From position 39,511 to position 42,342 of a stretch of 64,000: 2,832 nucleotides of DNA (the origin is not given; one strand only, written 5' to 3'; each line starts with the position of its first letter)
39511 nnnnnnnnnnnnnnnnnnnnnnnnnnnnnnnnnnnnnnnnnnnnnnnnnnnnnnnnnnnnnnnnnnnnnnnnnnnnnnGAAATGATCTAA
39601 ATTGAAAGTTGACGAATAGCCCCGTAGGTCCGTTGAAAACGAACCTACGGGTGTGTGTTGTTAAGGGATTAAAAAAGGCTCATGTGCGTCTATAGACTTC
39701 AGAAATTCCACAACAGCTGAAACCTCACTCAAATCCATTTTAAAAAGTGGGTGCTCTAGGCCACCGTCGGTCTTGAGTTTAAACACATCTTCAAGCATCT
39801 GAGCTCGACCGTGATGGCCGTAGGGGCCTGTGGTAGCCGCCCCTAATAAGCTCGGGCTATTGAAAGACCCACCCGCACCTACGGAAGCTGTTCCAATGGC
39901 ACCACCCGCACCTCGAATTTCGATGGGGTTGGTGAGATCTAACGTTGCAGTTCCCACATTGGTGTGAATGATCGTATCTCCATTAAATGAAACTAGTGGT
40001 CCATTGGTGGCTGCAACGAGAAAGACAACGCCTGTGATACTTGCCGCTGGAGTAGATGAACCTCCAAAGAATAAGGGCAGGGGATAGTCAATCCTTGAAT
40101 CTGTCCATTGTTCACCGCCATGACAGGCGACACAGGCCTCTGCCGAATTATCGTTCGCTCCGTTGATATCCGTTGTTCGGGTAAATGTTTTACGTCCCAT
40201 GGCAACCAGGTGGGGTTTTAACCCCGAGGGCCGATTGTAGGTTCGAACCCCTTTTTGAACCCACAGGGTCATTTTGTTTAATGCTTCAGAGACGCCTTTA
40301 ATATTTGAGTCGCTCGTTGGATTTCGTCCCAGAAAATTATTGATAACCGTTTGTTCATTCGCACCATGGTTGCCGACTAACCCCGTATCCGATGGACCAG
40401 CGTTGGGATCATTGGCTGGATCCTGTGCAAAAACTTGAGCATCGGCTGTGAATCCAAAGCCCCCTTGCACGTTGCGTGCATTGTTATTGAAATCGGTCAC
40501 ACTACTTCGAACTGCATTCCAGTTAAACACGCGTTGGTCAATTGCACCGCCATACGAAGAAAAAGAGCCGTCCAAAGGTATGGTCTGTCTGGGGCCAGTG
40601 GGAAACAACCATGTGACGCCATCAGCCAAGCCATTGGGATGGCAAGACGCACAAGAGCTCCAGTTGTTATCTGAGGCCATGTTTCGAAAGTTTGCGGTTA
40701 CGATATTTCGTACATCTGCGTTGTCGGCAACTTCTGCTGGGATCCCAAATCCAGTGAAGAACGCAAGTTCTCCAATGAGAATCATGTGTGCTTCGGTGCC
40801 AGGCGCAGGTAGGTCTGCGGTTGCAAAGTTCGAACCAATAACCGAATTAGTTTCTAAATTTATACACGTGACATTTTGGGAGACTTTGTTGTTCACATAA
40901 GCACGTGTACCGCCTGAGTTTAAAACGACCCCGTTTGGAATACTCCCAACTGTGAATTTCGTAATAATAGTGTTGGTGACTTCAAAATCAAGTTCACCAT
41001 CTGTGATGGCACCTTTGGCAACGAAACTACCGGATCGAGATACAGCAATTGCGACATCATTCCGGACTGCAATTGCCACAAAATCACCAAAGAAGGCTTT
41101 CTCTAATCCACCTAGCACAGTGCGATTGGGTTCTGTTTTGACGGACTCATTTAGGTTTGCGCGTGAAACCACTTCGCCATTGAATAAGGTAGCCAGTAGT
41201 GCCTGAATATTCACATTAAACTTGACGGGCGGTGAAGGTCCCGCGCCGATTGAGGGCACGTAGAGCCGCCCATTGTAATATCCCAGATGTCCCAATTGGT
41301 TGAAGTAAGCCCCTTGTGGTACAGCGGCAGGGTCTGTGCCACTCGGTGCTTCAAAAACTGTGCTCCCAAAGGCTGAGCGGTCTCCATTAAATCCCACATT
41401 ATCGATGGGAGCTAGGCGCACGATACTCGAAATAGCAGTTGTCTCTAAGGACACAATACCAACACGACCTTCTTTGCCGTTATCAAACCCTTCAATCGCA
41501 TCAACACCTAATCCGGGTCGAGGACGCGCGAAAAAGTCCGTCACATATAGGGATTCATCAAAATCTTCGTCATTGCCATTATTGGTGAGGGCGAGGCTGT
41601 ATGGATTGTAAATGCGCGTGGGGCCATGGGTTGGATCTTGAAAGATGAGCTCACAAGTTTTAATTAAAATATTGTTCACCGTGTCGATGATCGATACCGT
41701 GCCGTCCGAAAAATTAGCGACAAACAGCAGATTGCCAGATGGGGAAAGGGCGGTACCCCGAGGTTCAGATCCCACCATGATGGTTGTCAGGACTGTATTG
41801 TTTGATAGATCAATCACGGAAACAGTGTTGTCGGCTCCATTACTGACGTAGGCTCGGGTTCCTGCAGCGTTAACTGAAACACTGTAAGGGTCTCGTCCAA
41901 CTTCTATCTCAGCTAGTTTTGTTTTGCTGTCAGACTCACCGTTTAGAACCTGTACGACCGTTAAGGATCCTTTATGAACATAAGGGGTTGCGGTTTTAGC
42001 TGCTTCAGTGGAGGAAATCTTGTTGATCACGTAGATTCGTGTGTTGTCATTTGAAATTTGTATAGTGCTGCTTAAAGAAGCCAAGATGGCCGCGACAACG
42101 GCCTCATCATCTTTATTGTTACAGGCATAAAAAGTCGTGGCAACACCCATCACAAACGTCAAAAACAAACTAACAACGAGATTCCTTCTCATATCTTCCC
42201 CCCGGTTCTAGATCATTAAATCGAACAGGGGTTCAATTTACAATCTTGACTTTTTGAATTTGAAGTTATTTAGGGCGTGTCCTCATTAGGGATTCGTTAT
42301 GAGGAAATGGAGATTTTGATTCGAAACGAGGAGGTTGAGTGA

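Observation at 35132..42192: Divergent pair of paralogous beta-propeller plus di-haem cytochrome c peroxidase lipoproteins flanking ppx and a methyltransferase-like gene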

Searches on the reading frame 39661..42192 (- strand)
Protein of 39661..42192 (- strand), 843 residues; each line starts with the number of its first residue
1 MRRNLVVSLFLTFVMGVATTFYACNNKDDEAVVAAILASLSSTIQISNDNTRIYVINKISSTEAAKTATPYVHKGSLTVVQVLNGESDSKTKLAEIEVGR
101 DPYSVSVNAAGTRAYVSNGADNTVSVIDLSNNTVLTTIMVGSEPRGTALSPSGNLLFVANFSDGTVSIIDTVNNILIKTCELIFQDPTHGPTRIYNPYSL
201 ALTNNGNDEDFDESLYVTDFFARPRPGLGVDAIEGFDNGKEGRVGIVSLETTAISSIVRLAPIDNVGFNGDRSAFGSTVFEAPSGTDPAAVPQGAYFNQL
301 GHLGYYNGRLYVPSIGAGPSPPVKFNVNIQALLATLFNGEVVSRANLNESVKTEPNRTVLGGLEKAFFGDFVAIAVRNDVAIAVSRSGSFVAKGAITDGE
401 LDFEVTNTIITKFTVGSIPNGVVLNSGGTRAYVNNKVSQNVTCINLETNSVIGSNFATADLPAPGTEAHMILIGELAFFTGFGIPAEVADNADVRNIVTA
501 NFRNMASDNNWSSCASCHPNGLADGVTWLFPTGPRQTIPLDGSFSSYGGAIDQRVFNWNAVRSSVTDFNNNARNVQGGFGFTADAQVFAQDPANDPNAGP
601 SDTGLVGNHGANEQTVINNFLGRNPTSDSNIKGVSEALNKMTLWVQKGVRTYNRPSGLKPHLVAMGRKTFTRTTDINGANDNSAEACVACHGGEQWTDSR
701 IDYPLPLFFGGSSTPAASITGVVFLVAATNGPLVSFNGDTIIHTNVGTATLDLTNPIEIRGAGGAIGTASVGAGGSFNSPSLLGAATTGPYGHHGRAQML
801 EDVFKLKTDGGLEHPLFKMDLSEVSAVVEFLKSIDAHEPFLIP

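Call 3: search_protein_families(library=pfam, proteins=[window:39661-42192:-], max_evalue=0.1)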
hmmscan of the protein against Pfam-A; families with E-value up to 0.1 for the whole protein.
window:39661-42192:- (843 aa): 9 families
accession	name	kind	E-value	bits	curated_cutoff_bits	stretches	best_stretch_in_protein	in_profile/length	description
PF02239.22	Cytochrom_D1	-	2.2e-07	30.2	25.5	1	80-174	17-109/368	Cytochrome D1 heme domain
PF10282.15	Lactonase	-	3e-06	27.1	21.7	1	46-169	198-318/344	Lactonase, 7-bladed beta-propeller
PF25174.1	Beta-prop_THOC3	-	9.4e-05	22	305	1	103-174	50-120/272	THOC3 beta-propeller domain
PF23414.1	Beta-prop_EML_2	-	0.00078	19.3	90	1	112-173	10-70/266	Echinoderm microtubule-associated protein second beta-propeller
PF21783.3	YNCE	-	0.015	15.1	27.1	1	109-180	37-108/339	YNCE-like beta-propeller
PF03150.19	CCP_MauG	-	0.043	14.9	25.6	0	507-524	17-36/149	Di-haem cytochrome c peroxidase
PF23749.1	DUF7165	-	0.057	12.6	26.7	1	82-160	46-125/442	Domain of unknown function (DUF7165)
PF22113.1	Mtrc-MtrF_II-IV_dom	-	0.059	13.3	30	0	676-695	20-39/176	Outer membrane cytochrome MtrC/MtrF-like, domains II/IV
PF14522.11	Cytochrome_C7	-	0.087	13.1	24.8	0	674-695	31-52/67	Cytochrome c7 and related cytochrome c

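Call 4: search_protein_families(library=ncbifam, proteins=[window:39661-42192:-], max_evalue=0.1)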
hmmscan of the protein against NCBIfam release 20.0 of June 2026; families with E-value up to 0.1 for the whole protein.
window:39661-42192:- (843 aa): 13 families
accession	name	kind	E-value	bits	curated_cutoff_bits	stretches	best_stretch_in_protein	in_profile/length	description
TIGR02276.1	beta_rpt_yvtn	repeat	5.2e-20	71.2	27.85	2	110-149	2-41/42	beta-propeller repeat protein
TIGR03866.1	PQQ_ABC_repeats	subfamily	2.8e-17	62.8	287.3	1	66-174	51-157/310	PQQ-dependent catabolism-associated beta-propeller protein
NF052340.1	hydrazine_beta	equivalog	2.2e-09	36.9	560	1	87-179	62-156/372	hydrazine synthase subunit beta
NF052342.1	hydrazine_BC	exception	2.6e-08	32.5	1250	1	92-176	73-159/690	hydrazine synthase subunit beta-gamma fusion subunit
NF052460.1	L-NosZ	equivalog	1.1e-07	30.8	700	1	80-178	156-252/480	clade III lactonase-type nitrous-oxide reductase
NF052280.1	7_blade_YncE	equivalog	2.3e-06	26.7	400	1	21-159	185-316/338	7-bladed beta-propeller protein YncE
TIGR04039.1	MXAN_0977_Heme2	hypoth_equivalog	0.00013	21.1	362.85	1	772-812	240-280/336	MbnH family di-heme enzyme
NF048007.1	MmpL3Stblzr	equivalog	0.00037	19.8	600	1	89-174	257-339/366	MmpL3/TtfA transport complex stabilizer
NF038117.1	choice_anch_I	subfamily_domain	0.00046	19.2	300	1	87-141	162-216/458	choice-of-anchor I family protein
TIGR03981.2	SAM_quin_mod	hypoth_equivalog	0.00063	18.7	340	1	776-806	327-357/411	His-Xaa-Ser system-associated MauG-like protein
TIGR03907.1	QH_beta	equivalog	0.00073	18.8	223.2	0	17-127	200-309/338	quinohemoprotein amine dehydrogenase subunit beta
NF041895.1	choice_anch_V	domain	0.0021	18.1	42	0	667-742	7-89/150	choice-of-anchor V domain-containing protein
TIGR03791.1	TTQ_mauG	equivalog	0.0069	15.6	443.85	1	776-836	213-280/291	tryptophan tryptophylquinone biosynthesis enzyme MauG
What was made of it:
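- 39661..42192 (-): Gene B: 843-aa paralogue of A, first gene of the co-directional B, methyltransferase, ppx run. Domains (calls 3, 4).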

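Call 6: search_solved_structures(query=window:39661-42192:-, max_evalue=1, show_alignments=2)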
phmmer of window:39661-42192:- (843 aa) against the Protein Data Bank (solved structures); distinct sequences matched with E-value up to 1: 11.
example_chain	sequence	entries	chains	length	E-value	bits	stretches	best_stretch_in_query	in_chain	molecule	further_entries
1l0q_A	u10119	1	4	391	1e-52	182.7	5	95-181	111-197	Surface layer protein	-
5c2v_B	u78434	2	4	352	1.3e-08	36.9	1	101-172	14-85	HYDRAZINE SYNTHASE BETA SUBUNIT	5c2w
3vgz_A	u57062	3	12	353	8.4e-06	27.6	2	104-189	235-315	Uncharacterized protein YncE | PQQ-dependent catabolism-associated beta-propeller protein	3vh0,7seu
3bws_A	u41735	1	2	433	0.0002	23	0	103-159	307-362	protein Lp49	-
6tv2_A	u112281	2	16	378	0.049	15.1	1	80-173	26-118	Protein NirF | Protein NirF,Protein NirF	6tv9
6qdv_N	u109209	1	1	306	0.098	14.1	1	95-190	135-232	U5 small nuclear ribonucleoprotein 40 kDa protein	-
3jcr_D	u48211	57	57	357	0.13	13.7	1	95-190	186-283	U5-40K | U5 small nuclear ribonucleoprotein 40 kDa protein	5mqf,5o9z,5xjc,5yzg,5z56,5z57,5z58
4aao_A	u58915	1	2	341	0.23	12.9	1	773-839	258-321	CYTOCHROME C551 PEROXIDASE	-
6e1c_A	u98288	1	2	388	0.24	12.8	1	774-812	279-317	Di-heme enzyme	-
4aal_A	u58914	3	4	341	0.25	12.8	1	773-839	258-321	CYTOCHROME C551 PEROXIDASE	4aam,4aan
1iqc_A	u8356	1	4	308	0.55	11.7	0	767-839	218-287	di-heme peroxidase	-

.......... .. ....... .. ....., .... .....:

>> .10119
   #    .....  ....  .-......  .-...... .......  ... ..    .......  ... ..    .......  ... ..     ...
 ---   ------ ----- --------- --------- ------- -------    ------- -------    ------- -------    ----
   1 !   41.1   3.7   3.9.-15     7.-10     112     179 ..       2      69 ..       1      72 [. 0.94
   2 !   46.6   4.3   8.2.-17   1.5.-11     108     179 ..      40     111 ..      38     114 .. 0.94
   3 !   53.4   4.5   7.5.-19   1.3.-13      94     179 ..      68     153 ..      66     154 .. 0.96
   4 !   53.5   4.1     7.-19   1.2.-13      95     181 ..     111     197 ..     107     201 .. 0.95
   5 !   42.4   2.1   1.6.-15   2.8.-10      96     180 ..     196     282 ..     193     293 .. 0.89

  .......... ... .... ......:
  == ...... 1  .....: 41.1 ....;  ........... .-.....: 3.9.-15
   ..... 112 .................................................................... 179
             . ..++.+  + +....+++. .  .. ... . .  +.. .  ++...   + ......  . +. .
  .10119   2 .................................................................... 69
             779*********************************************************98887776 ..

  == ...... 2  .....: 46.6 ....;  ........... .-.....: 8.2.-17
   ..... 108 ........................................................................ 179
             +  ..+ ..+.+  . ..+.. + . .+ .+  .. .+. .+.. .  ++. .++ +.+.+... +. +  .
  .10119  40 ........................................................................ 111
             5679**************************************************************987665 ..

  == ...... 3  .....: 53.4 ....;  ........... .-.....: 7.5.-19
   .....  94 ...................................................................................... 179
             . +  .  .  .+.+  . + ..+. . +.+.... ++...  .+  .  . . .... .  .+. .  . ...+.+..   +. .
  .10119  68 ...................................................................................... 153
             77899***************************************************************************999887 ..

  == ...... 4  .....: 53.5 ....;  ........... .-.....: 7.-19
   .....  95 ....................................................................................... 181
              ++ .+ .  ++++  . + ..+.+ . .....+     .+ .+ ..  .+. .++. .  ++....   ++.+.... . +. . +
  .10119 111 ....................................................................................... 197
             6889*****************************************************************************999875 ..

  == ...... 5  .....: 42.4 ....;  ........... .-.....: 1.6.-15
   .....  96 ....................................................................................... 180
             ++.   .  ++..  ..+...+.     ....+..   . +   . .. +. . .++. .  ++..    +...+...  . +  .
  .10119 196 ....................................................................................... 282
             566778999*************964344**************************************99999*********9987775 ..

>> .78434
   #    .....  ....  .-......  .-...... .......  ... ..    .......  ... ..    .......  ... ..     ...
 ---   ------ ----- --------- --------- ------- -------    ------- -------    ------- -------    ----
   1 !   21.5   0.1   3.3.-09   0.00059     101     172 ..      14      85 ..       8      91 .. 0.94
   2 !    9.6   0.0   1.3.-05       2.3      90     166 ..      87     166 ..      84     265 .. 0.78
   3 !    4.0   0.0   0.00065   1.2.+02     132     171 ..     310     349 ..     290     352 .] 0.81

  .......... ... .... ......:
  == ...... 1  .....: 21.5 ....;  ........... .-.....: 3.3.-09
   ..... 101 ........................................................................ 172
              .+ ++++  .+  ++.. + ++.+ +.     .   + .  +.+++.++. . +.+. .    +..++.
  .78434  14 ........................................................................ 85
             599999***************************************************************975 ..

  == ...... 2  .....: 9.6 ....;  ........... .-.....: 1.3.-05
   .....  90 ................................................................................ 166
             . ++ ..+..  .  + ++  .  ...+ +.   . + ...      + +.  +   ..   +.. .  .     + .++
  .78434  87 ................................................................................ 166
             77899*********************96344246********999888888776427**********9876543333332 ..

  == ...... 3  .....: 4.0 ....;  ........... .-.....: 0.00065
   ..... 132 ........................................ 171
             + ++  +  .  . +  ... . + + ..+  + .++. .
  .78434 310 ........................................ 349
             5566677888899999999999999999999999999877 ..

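Call 7: find_homologous_proteins(query=window:39661-42192:-, max_evalue=0.00001)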
Query window:39661-42192:- (843 aa): 348 proteins with E <= 0.00001 among 8000 candidates; the best 120 are listed.
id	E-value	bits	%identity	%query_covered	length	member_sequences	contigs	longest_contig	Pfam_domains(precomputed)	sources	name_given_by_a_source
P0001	0.0e+0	1883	100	100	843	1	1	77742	PF10282.16,PF02239.23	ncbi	-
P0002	1.9e-210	719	49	95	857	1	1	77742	PF10282.16,PF25174.2,PF21783.3,PF13442.12,PF00034.27,PF23414.2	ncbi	-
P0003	8.1e-199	681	46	94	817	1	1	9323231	PF10282.16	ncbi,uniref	ncbi:hypothetical protein [Candidatus Uabimicrobium sp. HlEnr_7]|uniref:hypothetical protein n=1 Tax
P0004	2.3e-195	670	46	95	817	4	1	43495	PF10282.16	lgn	-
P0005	1.7e-188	647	47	94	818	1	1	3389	PF10282.16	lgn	-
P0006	2.1e-183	630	45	95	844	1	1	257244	PF10282.16,PF13442.12,PF00034.27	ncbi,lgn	-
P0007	1.6e-182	627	47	96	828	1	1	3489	PF22494.4,PF10282.16,PF25174.2,PF02239.23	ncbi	ncbi:MAG: cytochrome D1 domain-containing protein [Candidatus Eremiobacterota bacterium]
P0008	5.9e-180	619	44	99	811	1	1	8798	PF10282.16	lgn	-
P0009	1.2e-179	618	43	99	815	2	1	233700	PF10282.16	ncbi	-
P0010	2.0e-172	594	45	95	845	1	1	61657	PF22494.4,PF10282.16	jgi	jgi:hypothetical protein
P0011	4.9e-170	586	45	95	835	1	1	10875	PF10282.16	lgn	-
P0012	1.1e-167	578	43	95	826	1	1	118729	PF10282.16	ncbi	ncbi:MAG: hypothetical protein AB8H80_07805 [Planctomycetota bacterium]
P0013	1.4e-167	578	43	95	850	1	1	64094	PF22494.4,PF10282.16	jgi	jgi:DNA-binding beta-propeller fold protein YncE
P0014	4.7e-167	576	44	96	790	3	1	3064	PF10282.16,PF25174.2,PF00034.27,PF23414.2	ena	-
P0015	5.0e-165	569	44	96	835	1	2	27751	PF22494.4,PF10282.16,PF25174.2,PF21783.3,PF02239.23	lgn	-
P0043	1.8e-134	468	39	95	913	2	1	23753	PF10282.16,PF21783.3,PF21419.3,PF08450.19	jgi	jgi:YVTN family beta-propeller protein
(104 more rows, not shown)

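Call 8: find_encoding_contigs(protein=P0001, flank=10000, max_places=3)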
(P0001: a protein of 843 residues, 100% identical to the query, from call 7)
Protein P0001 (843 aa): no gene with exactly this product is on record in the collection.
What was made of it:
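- Tried and rejected: Exact look-up of B's contig found nothing on record (call 8).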

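Call 11: find_related_loci(query=A1, collection=genome_contigs, flank=10000)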
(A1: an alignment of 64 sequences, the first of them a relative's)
Query A1 (843 aa) in genome_contigs; peptide patterns used: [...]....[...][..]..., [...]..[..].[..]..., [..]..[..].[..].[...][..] (x = any residue, [..] = any of these).
456 stretches matched a pattern; 357 encode a relative of the query (tblastn E <= 1e-3); the best 80 are kept; 80 distinct loci.
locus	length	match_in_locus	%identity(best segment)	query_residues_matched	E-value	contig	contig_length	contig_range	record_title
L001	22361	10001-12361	45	38-842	0e+0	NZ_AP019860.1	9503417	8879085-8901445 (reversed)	Candidatus Uabimicrobium amorphum strain SRT547 chromosome, complete genome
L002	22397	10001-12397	45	39-841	0e+0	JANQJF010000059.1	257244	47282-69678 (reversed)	MAG: Planctomycetota bacterium isolate PL25a_bin.106 k99_1667061, whole genome shotgun sequence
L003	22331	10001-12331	46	48-842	0e+0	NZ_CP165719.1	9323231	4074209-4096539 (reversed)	Candidatus Uabimicrobium sp. HlEnr_7 chromosome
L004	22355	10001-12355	44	33-842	0e+0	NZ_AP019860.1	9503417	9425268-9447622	Candidatus Uabimicrobium amorphum strain SRT547 chromosome, complete genome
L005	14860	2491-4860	43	5-835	0e+0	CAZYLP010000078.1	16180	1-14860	MAG TPA_asm: uncultured Planctomycetota bacterium isolate SRP287453_co1_338 genome assembly, contig: NODE_6527_length_16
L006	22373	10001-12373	43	38-841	0e+0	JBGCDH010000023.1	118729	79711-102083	MAG: Planctomycetota bacterium isolate SGMAG-78 contig23, whole genome shotgun sequence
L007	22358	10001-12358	42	36-838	9e-173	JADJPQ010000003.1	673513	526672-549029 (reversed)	MAG: Planctomycetota bacterium isolate Fred_18-Q3-R57-64_BATAC.530 tig00004105-10-6725890, whole genome shotgun sequence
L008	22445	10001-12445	40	5-841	8e-162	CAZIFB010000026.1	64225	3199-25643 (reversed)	MAG TPA_asm: uncultured candidatus Brocadiaceae bacterium isolate SRP237561_co1_222 genome assembly, contig: NODE_592_le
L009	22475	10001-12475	39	1-841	1e-159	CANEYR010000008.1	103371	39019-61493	MAG: Planctomycetota bacterium isolate CH-Oct18-165 genome assembly, contig: CH-Oct18-C131, whole genome shotgun sequenc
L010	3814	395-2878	40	3-841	3e-165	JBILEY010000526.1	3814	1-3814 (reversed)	MAG: Planctomycetota bacterium isolate ME2016-07-29_3300044622_group7_bin193 Rohwer_bin1783_scaffold_45907_c1, whole gen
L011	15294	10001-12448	40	1-838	1e-158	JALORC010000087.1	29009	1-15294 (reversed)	MAG: Planctomycetota bacterium isolate Prado171 scaffold_1955, whole genome shotgun sequence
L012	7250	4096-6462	39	37-838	4e-159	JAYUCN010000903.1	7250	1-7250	MAG: Planctomycetota bacterium isolate GFS_6982 GFS_6982_902, whole genome shotgun sequence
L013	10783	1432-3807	39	37-835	4e-149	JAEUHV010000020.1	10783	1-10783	MAG: Planctomycetota bacterium isolate new MAG-26 k141_617312, whole genome shotgun sequence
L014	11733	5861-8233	42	31-841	3e-171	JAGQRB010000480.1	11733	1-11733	MAG: Planctomycetota bacterium isolate HKST-UBA81 k127_2042683, whole genome shotgun sequence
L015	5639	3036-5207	40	77-840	2e-141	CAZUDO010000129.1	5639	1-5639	MAG TPA_asm: uncultured Candidatus Binatia bacterium isolate binchicken_co165_346 genome assembly, contig: k141_1718499,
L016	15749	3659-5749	40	92-837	2e-138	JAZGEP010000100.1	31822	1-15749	MAG: Methylococcales bacterium isolate SCS4bin.24 SCS4bin.24_100, whole genome shotgun sequence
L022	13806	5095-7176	40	92-841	2e-135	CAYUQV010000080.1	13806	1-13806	MAG TPA_asm: uncultured Methylocucumis sp. isolate SRP272421_co2_532 genome assembly, contig: NODE_14810_length_13806_co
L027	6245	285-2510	38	39-840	5e-134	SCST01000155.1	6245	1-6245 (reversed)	MAG: Methylovulum sp. isolate FW215_bin.51 FW215_bin.51-27134, whole genome shotgun sequence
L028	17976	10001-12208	39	13-805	4e-133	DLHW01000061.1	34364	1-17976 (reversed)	MAG TPA_asm: Methylococcaceae bacterium UBA7658 UBA7658_contig_12718, whole genome shotgun sequence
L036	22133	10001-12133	38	73-840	2e-131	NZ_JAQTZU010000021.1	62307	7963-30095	MAG: Methylovulum sp. isolate STC_68 NODE_980_length_62307_cov_6.810244_Sandtown_C, whole genome shotgun sequence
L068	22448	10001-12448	35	2-841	3e-121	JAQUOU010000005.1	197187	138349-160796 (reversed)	MAG: Methylobacter sp. isolate STD1_208 NODE_120_length_197187_cov_16.473744_Sandtown_D1, whole genome shotgun sequence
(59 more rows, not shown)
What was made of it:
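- Family size and conservation: more than 348 full-length homologues (call 7) and 357 loci in species-representative genomes (call 11). The family is present in several Methylococcales (call 11).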

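Call 21: predict_structure(alignment_id=A1)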
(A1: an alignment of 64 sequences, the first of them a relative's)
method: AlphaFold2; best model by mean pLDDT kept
length: 843 residues; sequences in the alignment: 64
mean_pLDDT: 86.4   pTM: 0.89
mean pLDDT of the five models: 86.4, 84.7, 84.0, 82.4, 81.6
residues with pLDDT >= 90: 579; 70-90: 109; 50-70: 91; < 50: 64
segments of 3 or more residues with pLDDT < 50: 1-3, 24-28, 558-566, 624-630, 705-735
pLDDT, mean of each block of 10 residues (from residue 1): 52 54 47 74 97 98 79 91 96 98 97 98 98 98 98 98 98 98 96 98 95 98 96 96 98 98 97 95 97 98 97 98 94 97 97 87 94 97 98 95 86 97 97 98 97 96 94 96 95 97 95 94 93 85 72 61 60 90 93 89 72 54 45 80 90 97 96 61 68 83 50 37 42 51 61 89 90 68 91 91 93 88 96 94 79
secondary structure, 60 per line:
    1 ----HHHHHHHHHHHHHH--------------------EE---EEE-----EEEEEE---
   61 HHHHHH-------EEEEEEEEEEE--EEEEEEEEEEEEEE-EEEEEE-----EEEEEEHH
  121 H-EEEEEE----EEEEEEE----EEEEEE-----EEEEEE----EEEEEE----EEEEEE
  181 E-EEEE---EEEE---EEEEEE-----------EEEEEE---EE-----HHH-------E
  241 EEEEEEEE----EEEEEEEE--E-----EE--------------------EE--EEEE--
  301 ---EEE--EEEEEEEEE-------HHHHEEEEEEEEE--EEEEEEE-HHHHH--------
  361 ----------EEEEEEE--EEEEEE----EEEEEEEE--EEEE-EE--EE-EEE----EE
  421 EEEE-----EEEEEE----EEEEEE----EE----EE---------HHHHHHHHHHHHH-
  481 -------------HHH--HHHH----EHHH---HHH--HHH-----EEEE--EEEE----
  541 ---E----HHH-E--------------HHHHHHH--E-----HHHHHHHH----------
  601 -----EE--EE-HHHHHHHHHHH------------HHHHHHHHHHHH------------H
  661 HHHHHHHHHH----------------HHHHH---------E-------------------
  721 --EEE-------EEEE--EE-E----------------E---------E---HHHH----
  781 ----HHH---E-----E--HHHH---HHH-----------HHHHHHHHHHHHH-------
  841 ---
elements in order (helices of 4 or more, strands of 3 or more residues): H5-18 E44-46 E52-57 H61-66 E74-84 E87-100 E102-107 E113-118 E123-128 E133-139 E144-149 E155-160 E165-170 E175-181 E183-186 E190-193 E197-202 E214-219 E240-248 E253-260 E295-298 E304-306 E309-317 H325-328 E329-337 E340-346 H348-352 E371-377 E380-385 E390-397 E400-403 E412-414 E419-424 E430-435 E440-445 H467-479 H499-502 E527-530 E533-536 H568-574 H583-590 H613-623 H636-647 H660-670 H687-691 E723-725 E733-736 H773-776 H800-803 H821-833
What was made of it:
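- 39661..42192 (-): AlphaFold2 model with pLDDT 86.4 and pTM 0.89 (call 21).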
